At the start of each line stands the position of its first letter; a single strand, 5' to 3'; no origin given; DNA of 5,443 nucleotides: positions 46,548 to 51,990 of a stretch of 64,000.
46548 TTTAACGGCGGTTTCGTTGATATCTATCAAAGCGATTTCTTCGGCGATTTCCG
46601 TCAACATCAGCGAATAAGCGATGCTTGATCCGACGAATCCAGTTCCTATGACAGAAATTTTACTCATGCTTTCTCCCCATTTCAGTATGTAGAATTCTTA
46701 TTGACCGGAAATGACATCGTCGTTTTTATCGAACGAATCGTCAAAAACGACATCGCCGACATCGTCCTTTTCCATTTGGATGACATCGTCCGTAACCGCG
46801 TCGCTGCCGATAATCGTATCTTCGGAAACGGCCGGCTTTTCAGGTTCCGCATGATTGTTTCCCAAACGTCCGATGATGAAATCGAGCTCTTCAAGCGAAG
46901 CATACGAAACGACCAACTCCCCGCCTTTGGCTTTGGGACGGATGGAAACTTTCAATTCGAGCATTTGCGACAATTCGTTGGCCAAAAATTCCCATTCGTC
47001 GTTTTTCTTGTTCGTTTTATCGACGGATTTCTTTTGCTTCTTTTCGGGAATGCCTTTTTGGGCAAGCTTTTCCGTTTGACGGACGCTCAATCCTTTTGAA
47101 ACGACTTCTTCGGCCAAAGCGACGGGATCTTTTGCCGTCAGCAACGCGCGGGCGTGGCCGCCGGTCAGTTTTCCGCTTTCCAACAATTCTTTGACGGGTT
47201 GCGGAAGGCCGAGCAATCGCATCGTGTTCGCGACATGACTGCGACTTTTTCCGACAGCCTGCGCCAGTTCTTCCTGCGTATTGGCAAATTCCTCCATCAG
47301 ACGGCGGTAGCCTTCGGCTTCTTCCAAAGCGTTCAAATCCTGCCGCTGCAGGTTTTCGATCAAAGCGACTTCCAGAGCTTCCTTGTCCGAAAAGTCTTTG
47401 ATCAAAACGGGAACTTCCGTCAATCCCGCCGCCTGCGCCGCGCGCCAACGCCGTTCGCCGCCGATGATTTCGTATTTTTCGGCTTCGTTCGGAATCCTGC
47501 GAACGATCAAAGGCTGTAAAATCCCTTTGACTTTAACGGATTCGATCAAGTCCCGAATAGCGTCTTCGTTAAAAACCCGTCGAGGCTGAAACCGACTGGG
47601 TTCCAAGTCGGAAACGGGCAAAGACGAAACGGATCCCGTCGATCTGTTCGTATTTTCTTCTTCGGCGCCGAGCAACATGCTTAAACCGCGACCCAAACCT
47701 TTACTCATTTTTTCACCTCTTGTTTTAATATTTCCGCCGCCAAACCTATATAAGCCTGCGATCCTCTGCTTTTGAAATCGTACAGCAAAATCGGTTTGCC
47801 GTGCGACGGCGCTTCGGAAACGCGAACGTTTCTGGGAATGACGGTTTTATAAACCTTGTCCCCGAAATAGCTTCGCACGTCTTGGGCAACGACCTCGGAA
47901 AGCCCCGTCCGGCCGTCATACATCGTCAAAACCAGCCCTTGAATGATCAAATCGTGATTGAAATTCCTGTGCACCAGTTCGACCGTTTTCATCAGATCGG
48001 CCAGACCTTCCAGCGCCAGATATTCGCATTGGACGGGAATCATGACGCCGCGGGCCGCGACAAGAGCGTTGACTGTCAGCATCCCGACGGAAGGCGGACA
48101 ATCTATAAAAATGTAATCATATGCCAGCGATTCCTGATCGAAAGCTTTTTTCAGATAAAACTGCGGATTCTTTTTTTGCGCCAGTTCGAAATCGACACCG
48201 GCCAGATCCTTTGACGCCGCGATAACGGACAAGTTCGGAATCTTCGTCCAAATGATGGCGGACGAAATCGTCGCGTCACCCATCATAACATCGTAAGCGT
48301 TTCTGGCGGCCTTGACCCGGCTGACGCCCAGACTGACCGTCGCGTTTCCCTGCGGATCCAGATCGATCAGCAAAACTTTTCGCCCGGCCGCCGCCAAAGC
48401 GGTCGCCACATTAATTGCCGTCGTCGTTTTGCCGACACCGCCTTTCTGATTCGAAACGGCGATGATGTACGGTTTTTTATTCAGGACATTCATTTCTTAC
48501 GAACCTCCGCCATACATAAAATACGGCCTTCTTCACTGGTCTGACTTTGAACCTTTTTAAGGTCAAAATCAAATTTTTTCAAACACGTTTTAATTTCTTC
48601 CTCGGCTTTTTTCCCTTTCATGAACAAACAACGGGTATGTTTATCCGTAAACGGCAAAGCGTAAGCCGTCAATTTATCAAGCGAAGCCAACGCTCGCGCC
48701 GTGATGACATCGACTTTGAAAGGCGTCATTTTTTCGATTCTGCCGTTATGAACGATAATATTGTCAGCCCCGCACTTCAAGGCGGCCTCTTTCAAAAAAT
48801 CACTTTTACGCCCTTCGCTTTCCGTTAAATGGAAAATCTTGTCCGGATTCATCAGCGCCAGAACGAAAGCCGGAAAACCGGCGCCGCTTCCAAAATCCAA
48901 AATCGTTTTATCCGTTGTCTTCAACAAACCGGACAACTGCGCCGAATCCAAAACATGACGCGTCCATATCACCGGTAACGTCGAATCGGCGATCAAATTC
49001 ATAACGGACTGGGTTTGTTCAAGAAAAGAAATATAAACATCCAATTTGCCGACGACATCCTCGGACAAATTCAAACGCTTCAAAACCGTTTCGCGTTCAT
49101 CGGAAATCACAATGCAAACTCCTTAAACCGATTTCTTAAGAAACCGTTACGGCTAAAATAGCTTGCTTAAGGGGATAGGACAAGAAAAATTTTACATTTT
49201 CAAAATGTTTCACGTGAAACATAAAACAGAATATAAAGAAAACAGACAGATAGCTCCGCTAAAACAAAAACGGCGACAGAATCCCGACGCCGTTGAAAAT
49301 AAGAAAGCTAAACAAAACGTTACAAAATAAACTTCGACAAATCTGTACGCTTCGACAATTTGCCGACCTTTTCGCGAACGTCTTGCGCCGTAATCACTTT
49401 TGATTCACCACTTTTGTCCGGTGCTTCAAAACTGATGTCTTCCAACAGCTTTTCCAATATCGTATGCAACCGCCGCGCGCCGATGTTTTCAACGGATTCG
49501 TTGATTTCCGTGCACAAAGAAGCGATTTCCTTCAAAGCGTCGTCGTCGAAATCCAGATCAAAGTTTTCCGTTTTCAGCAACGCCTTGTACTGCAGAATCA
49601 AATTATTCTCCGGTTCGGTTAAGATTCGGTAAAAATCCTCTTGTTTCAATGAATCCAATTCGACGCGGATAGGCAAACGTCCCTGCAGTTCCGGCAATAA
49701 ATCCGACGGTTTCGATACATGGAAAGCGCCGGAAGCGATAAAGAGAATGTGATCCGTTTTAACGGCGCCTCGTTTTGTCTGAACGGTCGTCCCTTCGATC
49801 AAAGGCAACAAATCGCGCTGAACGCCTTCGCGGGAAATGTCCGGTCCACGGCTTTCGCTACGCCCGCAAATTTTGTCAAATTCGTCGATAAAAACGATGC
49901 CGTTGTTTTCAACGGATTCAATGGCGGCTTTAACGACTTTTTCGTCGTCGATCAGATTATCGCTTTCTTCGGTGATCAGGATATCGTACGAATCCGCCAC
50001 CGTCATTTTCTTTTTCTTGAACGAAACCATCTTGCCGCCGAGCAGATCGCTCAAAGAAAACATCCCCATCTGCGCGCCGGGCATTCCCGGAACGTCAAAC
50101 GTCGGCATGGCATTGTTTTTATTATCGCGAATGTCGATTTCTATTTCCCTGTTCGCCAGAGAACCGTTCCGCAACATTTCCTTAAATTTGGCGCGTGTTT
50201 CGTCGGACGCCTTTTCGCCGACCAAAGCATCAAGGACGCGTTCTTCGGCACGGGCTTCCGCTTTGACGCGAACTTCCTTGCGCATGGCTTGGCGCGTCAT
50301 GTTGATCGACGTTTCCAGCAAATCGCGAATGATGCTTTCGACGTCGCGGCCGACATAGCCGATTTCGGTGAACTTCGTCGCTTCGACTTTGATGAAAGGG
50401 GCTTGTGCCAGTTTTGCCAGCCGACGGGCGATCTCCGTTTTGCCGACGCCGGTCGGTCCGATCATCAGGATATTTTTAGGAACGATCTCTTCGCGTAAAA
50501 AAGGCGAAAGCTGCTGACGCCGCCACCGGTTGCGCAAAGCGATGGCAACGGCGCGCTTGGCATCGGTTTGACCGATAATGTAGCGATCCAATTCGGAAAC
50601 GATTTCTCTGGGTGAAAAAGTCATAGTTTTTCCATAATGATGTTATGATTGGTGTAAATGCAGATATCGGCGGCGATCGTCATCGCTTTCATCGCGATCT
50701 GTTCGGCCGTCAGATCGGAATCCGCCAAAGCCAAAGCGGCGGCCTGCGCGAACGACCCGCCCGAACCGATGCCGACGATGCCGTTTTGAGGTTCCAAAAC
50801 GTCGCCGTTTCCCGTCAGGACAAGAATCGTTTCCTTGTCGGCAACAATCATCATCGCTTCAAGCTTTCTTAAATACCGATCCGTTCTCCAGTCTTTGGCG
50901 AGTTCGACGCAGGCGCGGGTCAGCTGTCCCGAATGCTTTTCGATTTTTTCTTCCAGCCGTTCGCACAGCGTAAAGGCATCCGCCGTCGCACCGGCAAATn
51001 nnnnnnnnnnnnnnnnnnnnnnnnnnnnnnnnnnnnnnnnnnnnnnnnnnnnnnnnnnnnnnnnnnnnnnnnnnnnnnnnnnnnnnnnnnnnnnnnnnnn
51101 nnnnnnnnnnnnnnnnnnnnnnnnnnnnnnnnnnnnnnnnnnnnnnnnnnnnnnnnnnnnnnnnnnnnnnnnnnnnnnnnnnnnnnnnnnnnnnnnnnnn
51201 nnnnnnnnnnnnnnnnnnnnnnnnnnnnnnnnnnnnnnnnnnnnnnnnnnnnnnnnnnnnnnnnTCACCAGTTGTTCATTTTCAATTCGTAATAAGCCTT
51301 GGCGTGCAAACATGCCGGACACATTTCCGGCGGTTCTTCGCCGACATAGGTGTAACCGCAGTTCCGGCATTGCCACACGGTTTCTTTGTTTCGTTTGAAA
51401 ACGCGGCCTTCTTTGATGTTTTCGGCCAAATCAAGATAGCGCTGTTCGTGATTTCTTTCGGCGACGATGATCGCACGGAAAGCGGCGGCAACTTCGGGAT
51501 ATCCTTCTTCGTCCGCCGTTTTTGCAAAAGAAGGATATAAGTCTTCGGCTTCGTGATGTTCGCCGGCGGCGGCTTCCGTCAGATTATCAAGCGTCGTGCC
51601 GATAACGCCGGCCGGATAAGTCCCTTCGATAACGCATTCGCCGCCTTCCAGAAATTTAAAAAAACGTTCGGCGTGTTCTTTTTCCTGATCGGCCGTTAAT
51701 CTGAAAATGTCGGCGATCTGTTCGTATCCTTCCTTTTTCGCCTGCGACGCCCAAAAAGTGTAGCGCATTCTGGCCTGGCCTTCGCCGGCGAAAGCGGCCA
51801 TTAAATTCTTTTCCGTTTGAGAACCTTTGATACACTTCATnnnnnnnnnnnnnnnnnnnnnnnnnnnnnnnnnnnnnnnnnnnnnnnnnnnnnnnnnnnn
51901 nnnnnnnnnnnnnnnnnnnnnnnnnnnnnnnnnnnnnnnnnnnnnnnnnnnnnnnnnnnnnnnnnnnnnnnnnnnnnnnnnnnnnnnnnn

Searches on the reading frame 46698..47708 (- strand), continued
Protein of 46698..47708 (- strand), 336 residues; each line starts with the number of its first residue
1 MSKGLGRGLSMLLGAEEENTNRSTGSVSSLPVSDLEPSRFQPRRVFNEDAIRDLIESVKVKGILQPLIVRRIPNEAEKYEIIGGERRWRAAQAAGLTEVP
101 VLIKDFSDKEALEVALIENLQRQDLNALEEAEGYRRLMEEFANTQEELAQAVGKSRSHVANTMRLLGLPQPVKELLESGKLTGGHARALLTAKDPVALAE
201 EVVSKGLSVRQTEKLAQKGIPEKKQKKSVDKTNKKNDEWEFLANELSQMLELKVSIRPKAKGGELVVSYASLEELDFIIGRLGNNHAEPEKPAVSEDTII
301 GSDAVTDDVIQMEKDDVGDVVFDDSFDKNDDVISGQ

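Call 27: find_encoding_contigs(protein=P0083, flank=10000, max_places=1)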
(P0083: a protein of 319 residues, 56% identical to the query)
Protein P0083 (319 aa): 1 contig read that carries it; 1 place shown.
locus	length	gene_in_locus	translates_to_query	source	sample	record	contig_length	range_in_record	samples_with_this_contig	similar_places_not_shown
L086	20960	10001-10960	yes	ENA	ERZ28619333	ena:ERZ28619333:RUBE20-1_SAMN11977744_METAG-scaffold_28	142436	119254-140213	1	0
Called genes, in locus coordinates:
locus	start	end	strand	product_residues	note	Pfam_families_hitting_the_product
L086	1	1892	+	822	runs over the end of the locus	PF20437:LonC_helical, PF13654:AAA_32, PF20436:LonB_AAA-LID, PF05362:Lon_C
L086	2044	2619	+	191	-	PF01844:HNH (weak)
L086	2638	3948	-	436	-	PF00493:MCM (faint), PF00004:AAA (weak), PF07728:AAA_5 (faint), PF07724:AAA_2, PF00004:AAA (weak)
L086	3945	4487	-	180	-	PF00227:Proteasome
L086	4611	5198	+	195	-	PF00475:IGPD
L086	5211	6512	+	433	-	PF10396:TrmE_N, PF12631:MnmE_helical, PF00009:GTP_EFTU (faint), PF00350:Dynamin_N (faint), PF01926:MMR_HSR1, PF02421:FeoB_N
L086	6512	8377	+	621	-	PF00890:FAD_binding_2 (faint), PF01134:GIDA, PF12831:FAD_oxidored, PF21680:GIDA_C_1st, PF13932:SAM_GIDA_C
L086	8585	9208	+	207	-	PF02527:GidB, PF05175:MTS (weak)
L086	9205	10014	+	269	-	PF10609:ParA, PF00142:Fer4_NifH, PF00448:SRP54 (faint), PF01656:CbiA, PF02374:ArsA_ATPase (weak), PF06564:CBP_BcsQ, PF09140:MipZ, PF13614:AAA_31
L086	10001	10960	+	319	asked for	PF02195:ParB_N, PF17762:HTH_ParB, PF23552:ParB_C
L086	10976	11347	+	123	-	PF18910:DUF5665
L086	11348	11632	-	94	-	-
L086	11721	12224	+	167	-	PF13302:Acetyltransf_3, PF00583:Acetyltransf_1, PF13508:Acetyltransf_7 (weak)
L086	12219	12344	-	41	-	-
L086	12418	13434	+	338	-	-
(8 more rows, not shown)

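Call 50: list_cluster_members(proteins=[P0001])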
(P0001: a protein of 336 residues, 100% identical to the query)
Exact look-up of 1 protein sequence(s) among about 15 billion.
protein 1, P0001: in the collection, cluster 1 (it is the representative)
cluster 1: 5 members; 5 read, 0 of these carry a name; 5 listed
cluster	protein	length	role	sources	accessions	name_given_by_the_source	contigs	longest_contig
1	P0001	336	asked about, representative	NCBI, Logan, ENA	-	-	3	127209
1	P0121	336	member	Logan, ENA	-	-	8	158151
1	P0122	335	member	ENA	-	-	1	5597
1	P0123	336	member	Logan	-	-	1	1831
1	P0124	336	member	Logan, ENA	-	-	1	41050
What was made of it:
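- Tried and rejected: The cluster look-up returned no names or accessions (call 50).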

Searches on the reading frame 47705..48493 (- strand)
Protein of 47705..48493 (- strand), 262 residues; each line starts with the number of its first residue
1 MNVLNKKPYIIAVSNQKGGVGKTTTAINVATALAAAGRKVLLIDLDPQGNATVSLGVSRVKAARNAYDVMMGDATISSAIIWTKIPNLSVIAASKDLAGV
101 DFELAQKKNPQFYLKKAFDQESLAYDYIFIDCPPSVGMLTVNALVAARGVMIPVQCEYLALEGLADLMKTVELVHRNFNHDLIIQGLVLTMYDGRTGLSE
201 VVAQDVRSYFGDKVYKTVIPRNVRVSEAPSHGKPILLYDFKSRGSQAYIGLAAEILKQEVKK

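Call 4: search_protein_families(library=pfam, proteins=[window:47705-48493:-])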
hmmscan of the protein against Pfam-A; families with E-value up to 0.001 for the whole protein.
window:47705-48493:- (262 aa): 8 families
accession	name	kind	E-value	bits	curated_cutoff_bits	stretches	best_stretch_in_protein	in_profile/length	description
PF13614.12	AAA_31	-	1.1e-61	208.3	27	1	10-183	3-176/177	AAA domain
PF01656.29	CbiA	-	7.5e-29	100.7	25.4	1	11-235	1-125/125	CobQ/CobB/MinD/ParA nucleotide binding domain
PF09140.17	MipZ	-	3.8e-13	49.8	20.7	1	9-167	1-142/262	ATPase MipZ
PF10609.15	ParA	-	2.4e-12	47.3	27.1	1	10-176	5-162/246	NUBPL iron-transfer P-loop NTPase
PF00142.24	Fer4_NifH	-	3.4e-09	37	25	1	16-53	7-44/271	4Fe-4S iron sulfur cluster binding proteins, NifH/frxC family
PF06564.18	CBP_BcsQ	-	2.3e-07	31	21.3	1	10-251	3-229/234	Cellulose biosynthesis protein BcsQ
PF02374.21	ArsA_ATPase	-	8e-07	29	24.3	1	17-50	9-42/305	Anion-transporting ATPase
PF00448.28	SRP54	-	0.00016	21.8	22.7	0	19-47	11-39/196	SRP54-type protein, GTPase domain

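Call 16: search_protein_families(library=ncbifam, proteins=[window:47705-48493:-])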
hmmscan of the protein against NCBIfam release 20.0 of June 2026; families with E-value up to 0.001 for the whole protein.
window:47705-48493:- (262 aa): 31 families (the best 25 are shown)
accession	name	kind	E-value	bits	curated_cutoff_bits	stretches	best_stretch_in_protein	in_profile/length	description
NF041546.1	ParA_partition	equivalog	3.1e-30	105.2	180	2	10-52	1-43/203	ParA family partition ATPase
TIGR03453.1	partition_RepA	equivalog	1.5e-29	103.1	348.45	1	9-229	105-344/387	plasmid partitioning protein RepA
NF041283.1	PrgP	equivalog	5.5e-29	101.4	400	1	9-242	3-243/297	ParA superfamily DNA segregation protein PrgP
TIGR01969.1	minD_arch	subfamily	2.5e-28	98.9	201.75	1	10-260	2-235/251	cell division ATPase MinD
TIGR01968.1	minD_bact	equivalog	3.8e-23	82.2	212.9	1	10-260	3-241/261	septum site-determining protein MinD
NF010443.0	PRK13869.1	subfamily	1.3e-19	70.3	446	1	10-228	123-360/405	plasmid-partitioning protein RepA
NF010259.0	PRK13705.1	equivalog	7.3e-18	64.7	725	1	5-221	103-334/388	plasmid-partitioning protein SopA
TIGR01007.1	eps_fam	subfamily_domain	3.7e-17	62.6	108.05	1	10-146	19-148/204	polysaccharide biosynthesis tyrosine autokinase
TIGR03371.1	cellulose_yhjQ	equivalog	9.1e-15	54.8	157.85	1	10-253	3-239/246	cellulose biosynthesis protein BcsQ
NF008079.0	PRK10818.1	equivalog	3e-14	53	508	1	10-256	4-247/270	septum site-determining protein MinD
NF047398.1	AAA_KGGVGR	domain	2.1e-10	41.2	90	1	8-46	2-40/190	KGGVGR-motif variant AAA ATPase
TIGR03018.1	pepcterm_TyrKin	hypoth_equivalog_domain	3.3e-10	39.7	230.65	1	7-149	34-173/207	XrtA-associated tyrosine autokinase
NF009701.0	PRK13230.1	subfamily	1.2e-09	37.6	350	1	16-57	8-49/291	nitrogenase reductase-like protein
NF041136.1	MrpORP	equivalog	1.3e-09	37.8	450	1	11-53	8-50/365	iron-sulfur cluster carrier protein MrpORP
TIGR01287.1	nifH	equivalog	1.9e-09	37.3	394.35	1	16-57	7-48/275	nitrogenase iron protein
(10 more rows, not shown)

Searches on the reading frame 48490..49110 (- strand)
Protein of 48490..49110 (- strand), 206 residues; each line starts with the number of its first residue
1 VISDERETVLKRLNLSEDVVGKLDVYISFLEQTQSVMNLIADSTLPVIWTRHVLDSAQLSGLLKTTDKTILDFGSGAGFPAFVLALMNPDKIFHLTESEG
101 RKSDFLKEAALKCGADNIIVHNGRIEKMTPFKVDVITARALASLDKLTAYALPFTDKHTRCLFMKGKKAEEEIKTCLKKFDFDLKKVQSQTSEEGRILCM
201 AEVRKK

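Call 4: search_protein_families(library=pfam, proteins=[window:48490-49110:-])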
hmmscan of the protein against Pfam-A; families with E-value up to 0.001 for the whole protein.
window:48490-49110:- (206 aa): 3 families
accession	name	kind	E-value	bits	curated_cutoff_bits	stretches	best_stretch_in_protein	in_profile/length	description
PF02527.21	GidB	-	1e-41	142.8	27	1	22-191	4-174/184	rRNA small subunit methyltransferase G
PF13847.12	Methyltransf_31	-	2.6e-06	27.6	27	1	66-178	3-102/145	Methyltransferase domain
PF05175.20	MTS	-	9.8e-05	22.5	23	1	59-136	24-102/170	Methyltransferase small domain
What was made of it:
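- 48490..49110 (-): rsmG (gidB), first gene of the operon. GTG start, with the Shine-Dalgarno sequence AAGGAG at 49124-49119. Pfam GidB E=1e-41 (call 4).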

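Call 16: search_protein_families(library=ncbifam, proteins=[window:48490-49110:-])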
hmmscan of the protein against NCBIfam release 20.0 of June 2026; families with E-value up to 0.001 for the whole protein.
window:48490-49110:- (206 aa): 1 family
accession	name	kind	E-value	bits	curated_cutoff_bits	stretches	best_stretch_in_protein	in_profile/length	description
TIGR00138.1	rsmG_gidB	equivalog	1.5e-38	132.3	99.5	1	24-191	2-173/183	16S rRNA (guanine(527)-N(7))-methyltransferase RsmG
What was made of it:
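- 48490..49110 (-): TIGR00138 scores above its cut-off (call 16).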

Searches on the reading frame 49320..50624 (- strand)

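Call 4: search_protein_families(library=pfam, proteins=[window:49320-50624:-])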
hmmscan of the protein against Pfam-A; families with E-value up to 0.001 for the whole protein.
window:49320-50624:- (434 aa): 9 families
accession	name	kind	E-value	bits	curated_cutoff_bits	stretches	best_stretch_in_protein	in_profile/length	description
PF07724.20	AAA_2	-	4.7e-33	115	27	2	199-320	26-166/166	AAA domain (Cdc48 subfamily)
PF00004.35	AAA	-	2.8e-16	60.6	21.2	2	224-323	39-129/131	ATPase family associated with various cellular activities (AAA)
PF07728.20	AAA_5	-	3.8e-07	30.6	22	1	51-87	1-38/139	AAA domain (dynein-related subfamily)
PF00493.29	MCM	-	9.7e-06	25.3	23.3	0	7-75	17-83/224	MCM P-loop domain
PF13401.12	AAA_22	-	1.3e-05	25.9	27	1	51-127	7-84/130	AAA domain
PF13191.12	AAA_16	-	0.0001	23.3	32.6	1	49-133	24-119/167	AAA ATPase domain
PF01078.27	Mg_chelatase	-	0.00015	21.7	20.3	0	51-86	24-58/207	Magnesium chelatase, subunit ChlI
PF10431.15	ClpB_D2-small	-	0.00025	21.4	21.9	1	326-396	1-62/81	C-terminal, D2-small domain, of ClpB protein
PF05496.18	RuvB_N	-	0.00036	20.8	27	0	17-77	10-61/159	Holliday junction DNA helicase RuvB P-loop domain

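Call 16: search_protein_families(library=ncbifam, proteins=[window:49320-50624:-])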
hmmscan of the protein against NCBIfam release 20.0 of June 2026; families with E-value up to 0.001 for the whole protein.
window:49320-50624:- (434 aa): 19 families
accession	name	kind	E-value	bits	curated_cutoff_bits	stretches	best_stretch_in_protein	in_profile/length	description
TIGR00390.1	hslU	equivalog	1.4e-179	597.7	362.45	1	4-434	2-441/441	ATP-dependent protease ATPase subunit HslU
NF003745.1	PRK05342.1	equivalog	1.5e-69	234.9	359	3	4-107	61-167/418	ATP-dependent Clp protease ATP-binding subunit ClpX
TIGR00382.1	clpX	equivalog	1e-60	205.9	370.75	3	4-113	68-181/414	ATP-dependent protease ATP-binding subunit ClpX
TIGR02639.1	ClpA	equivalog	5.5e-09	34.8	993.15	1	8-92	451-530/734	ATP-dependent Clp protease ATP-binding subunit ClpA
TIGR01242.2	TIGR01242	subfamily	7.9e-09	35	500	1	49-105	148-202/362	proteasome-activating nucleotidase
NF003069.1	PRK03992.1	subfamily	1e-08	34.8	500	1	49-104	165-218/379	proteasome-activating nucleotidase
TIGR01241.2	FtsH_fam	equivalog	8.1e-08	31.5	600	1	48-105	194-249/598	ATP-dependent zinc metalloprotease FtsH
NF008004.0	PRK10733.1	equivalog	6.9e-07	27.6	1008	1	47-106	183-240/644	ATP-dependent zinc metalloprotease FtsH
NF041006.2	cell_div_CdvC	equivalog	3.3e-06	26.3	650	1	16-110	105-193/370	cell division protein CdvC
NF047747.1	PrtsmActNtasePan2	equivalog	1.3e-05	24.7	700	0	49-106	185-240/397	proteasome-activating nucleotidase Pan2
NF047389.1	ATPase_Sll1717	subfamily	3.1e-05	23.3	75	1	46-255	26-200/454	P-loop ATPase, Sll1717 family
TIGR03346.1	chaperone_ClpB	equivalog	3.3e-05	22.4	1232.1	1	10-72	561-618/853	ATP-dependent chaperone ClpB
TIGR02928.1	TIGR02928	subfamily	5.1e-05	22.3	181.3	1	37-76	29-67/366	orc1/cdc6 family replication initiation protein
NF008118.0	PRK10865.1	equivalog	5.9e-05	21.2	1417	1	10-73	564-622/857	ATP-dependent chaperone ClpB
NF047748.1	PrtsmActNtasePan1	equivalog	6.6e-05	22.1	750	0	49-106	182-237/405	proteasome-activating nucleotidase Pan1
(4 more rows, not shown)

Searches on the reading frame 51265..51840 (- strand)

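Call 4: search_protein_families(library=pfam, proteins=[window:51265-51840:-])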
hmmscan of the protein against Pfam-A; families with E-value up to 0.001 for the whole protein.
window:51265-51840:- (191 aa): 3 families
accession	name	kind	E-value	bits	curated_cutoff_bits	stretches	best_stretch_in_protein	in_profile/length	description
PF02915.23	Rubrerythrin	-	6.7e-33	114.4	22.8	1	11-138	1-136/137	Rubrerythrin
PF21349.2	RUBY_RBDX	-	7.4e-13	48.1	26.5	1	156-185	1-30/30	Rubrerythrin, rubredoxin-like domain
PF00210.30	Ferritin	-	3.5e-07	30.7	24.5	1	11-143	2-140/142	Ferritin-like domain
